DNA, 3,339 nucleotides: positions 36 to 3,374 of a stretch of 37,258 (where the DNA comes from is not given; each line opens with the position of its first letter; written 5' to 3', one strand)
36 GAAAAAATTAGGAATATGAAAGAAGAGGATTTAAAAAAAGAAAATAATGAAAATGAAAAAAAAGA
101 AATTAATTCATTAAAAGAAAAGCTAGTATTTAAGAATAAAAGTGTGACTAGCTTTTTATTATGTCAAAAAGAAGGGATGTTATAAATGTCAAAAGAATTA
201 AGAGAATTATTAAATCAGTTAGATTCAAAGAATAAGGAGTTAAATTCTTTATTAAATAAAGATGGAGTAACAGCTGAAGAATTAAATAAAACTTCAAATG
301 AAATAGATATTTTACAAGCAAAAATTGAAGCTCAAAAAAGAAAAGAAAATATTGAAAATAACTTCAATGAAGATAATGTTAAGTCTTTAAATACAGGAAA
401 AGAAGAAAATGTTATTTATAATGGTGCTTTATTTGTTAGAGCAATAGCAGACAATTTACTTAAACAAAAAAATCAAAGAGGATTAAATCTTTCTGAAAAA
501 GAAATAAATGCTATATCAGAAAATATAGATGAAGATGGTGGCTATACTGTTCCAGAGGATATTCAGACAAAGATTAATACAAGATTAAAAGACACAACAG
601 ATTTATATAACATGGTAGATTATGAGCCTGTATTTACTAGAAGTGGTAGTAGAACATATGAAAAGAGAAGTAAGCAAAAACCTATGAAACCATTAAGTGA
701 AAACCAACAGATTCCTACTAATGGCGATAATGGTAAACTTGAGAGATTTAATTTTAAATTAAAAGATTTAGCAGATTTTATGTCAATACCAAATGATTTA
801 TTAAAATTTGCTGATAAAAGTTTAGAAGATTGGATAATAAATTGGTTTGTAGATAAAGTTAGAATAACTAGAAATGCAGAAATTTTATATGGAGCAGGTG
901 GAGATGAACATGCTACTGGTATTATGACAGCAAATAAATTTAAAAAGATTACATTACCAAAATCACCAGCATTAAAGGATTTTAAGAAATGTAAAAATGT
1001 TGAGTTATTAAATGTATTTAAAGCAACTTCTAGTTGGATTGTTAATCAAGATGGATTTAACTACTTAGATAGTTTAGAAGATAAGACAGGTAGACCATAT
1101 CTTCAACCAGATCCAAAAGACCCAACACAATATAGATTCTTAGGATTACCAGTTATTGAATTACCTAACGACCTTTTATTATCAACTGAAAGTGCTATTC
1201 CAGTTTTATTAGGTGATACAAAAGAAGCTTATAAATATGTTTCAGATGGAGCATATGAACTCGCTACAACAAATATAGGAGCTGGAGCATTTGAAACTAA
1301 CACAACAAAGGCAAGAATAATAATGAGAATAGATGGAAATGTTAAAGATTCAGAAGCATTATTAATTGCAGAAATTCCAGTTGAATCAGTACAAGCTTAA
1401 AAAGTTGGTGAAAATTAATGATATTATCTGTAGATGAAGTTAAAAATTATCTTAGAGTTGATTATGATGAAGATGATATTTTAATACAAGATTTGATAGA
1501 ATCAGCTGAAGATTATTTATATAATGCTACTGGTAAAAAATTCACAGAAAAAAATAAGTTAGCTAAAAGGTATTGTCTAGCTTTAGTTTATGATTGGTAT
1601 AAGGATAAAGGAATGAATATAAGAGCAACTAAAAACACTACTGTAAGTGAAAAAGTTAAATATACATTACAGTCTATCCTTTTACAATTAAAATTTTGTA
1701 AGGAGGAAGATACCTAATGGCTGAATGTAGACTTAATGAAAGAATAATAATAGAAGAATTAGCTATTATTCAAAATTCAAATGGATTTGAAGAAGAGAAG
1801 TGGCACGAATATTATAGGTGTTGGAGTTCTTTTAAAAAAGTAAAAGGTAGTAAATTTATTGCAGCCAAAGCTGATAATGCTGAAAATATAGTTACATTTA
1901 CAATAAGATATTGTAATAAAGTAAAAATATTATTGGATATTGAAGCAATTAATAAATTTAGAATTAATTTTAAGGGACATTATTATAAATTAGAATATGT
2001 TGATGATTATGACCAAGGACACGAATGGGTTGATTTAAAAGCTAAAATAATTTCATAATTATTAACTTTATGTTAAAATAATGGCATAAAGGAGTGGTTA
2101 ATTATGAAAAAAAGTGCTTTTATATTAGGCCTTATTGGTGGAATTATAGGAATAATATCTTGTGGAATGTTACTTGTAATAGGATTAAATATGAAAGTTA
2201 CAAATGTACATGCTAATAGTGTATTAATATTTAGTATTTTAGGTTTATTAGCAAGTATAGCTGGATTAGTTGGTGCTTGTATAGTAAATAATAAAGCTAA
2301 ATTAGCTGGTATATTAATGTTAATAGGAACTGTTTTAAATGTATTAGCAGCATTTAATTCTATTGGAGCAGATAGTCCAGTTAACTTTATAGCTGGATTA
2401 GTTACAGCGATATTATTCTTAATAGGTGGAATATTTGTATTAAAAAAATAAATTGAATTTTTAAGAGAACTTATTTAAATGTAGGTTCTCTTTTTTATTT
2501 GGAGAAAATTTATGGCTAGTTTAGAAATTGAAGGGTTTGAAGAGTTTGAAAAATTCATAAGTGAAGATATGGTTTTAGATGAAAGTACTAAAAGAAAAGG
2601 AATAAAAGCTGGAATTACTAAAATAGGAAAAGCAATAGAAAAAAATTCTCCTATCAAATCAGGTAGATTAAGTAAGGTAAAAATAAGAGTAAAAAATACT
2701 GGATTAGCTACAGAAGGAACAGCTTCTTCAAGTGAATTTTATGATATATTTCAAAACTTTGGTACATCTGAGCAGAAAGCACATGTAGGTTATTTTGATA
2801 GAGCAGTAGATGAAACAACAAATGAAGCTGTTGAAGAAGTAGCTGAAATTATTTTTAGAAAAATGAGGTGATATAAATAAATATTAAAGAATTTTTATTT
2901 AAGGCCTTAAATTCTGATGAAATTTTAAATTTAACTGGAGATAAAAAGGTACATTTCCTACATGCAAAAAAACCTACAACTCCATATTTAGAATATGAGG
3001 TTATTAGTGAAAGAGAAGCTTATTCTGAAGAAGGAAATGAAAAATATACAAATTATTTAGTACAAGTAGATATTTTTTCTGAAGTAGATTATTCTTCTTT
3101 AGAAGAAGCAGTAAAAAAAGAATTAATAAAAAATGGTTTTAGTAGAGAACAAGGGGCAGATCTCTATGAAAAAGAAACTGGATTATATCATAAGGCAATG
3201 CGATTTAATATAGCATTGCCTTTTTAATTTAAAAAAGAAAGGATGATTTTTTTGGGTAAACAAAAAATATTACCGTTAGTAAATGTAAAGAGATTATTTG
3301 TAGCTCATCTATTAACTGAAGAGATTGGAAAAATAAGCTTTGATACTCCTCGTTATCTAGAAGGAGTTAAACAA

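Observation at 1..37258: Whole window is a closed phage-plasmid: exact 99-bp end overlap, no recombinase, plasmid partition and theta replicon beside an HK97-like virion module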

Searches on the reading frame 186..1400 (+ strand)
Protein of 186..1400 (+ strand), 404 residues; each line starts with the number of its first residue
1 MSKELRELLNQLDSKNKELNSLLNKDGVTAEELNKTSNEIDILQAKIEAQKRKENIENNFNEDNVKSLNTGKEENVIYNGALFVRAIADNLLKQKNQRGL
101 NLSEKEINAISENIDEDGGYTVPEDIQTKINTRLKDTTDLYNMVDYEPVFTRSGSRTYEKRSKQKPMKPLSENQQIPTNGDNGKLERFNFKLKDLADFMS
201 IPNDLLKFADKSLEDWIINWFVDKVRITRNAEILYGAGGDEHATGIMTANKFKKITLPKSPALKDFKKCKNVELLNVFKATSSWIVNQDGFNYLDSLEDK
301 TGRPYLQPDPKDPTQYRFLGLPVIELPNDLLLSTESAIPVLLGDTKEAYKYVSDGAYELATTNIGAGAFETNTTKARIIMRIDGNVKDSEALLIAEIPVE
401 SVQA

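Call 14: search_protein_families(library=pfam, proteins=[window:186-1400:+], max_evalue=0.01)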
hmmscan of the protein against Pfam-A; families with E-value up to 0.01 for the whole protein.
window:186-1400:+ (404 aa): 1 family
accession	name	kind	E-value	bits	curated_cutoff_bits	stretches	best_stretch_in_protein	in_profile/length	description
PF05065.19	Phage_capsid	-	6.4e-40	137.7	24.2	1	118-394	1-277/280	Phage capsid family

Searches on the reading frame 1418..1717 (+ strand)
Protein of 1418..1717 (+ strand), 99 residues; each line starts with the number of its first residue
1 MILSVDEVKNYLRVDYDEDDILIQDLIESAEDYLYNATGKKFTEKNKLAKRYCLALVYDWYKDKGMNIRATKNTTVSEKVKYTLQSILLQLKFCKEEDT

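Call 14: search_protein_families(library=pfam, proteins=[window:1418-1717:+], max_evalue=0.01)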
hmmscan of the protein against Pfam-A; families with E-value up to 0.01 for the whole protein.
window:1418-1717:+ (99 aa): 1 family
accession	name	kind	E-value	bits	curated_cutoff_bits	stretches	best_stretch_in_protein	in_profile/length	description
PF05135.19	Phage_connect_1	-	6.9e-10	39.7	21.2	1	4-91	3-100/101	Phage gp6-like head-tail connector protein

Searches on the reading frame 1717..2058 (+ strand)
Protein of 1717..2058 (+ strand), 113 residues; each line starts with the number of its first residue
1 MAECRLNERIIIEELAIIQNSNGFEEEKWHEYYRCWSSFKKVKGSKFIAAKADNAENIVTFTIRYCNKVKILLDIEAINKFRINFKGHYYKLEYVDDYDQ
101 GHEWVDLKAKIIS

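Call 14: search_protein_families(library=pfam, proteins=[window:1717-2058:+], max_evalue=0.01)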
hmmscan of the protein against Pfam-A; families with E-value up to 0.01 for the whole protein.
window:1717-2058:+ (113 aa): 1 family
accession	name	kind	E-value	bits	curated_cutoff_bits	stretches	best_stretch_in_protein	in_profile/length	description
PF05521.18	Phage_HCP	-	2.5e-21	76.7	25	1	2-110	2-104/106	Phage head completion protein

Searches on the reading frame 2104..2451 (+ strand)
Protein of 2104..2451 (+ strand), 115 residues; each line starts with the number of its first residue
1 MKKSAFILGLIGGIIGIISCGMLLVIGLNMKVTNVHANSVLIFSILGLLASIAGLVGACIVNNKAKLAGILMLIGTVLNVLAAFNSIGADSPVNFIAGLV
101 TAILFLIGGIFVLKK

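Call 14: search_protein_families(library=pfam, proteins=[window:2104-2451:+], max_evalue=0.01)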
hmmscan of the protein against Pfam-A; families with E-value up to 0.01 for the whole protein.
window:2104-2451:+ (115 aa): 1 family
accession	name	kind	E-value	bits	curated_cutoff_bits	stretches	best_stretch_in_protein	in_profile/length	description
PF13273.12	DUF4064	-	8.6e-10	39.2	32.1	1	1-80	1-100/102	Protein of unknown function (DUF4064)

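Call 106: search_protein_families(library=padloc, proteins=[window:2104-2451:+], max_evalue=0.001)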
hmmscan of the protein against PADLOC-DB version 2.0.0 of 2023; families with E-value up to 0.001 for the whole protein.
window:2104-2451:+ (115 aa): 0 families

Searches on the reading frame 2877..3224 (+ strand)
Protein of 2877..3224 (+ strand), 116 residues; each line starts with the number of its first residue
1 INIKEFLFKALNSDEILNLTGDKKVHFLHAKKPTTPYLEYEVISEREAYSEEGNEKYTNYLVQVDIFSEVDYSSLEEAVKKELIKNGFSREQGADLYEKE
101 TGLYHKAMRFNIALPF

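Call 101: search_protein_families(library=pfam, proteins=[window:2877-3224:+], max_evalue=0.1)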
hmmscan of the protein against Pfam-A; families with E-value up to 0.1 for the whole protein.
seq(116 aa): 1 family
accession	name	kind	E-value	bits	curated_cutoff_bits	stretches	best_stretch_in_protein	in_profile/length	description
PF11367.14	Tail_completion_gp17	-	4.1e-06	27.4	24.5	1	8-112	4-121/124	Tail completion protein gp17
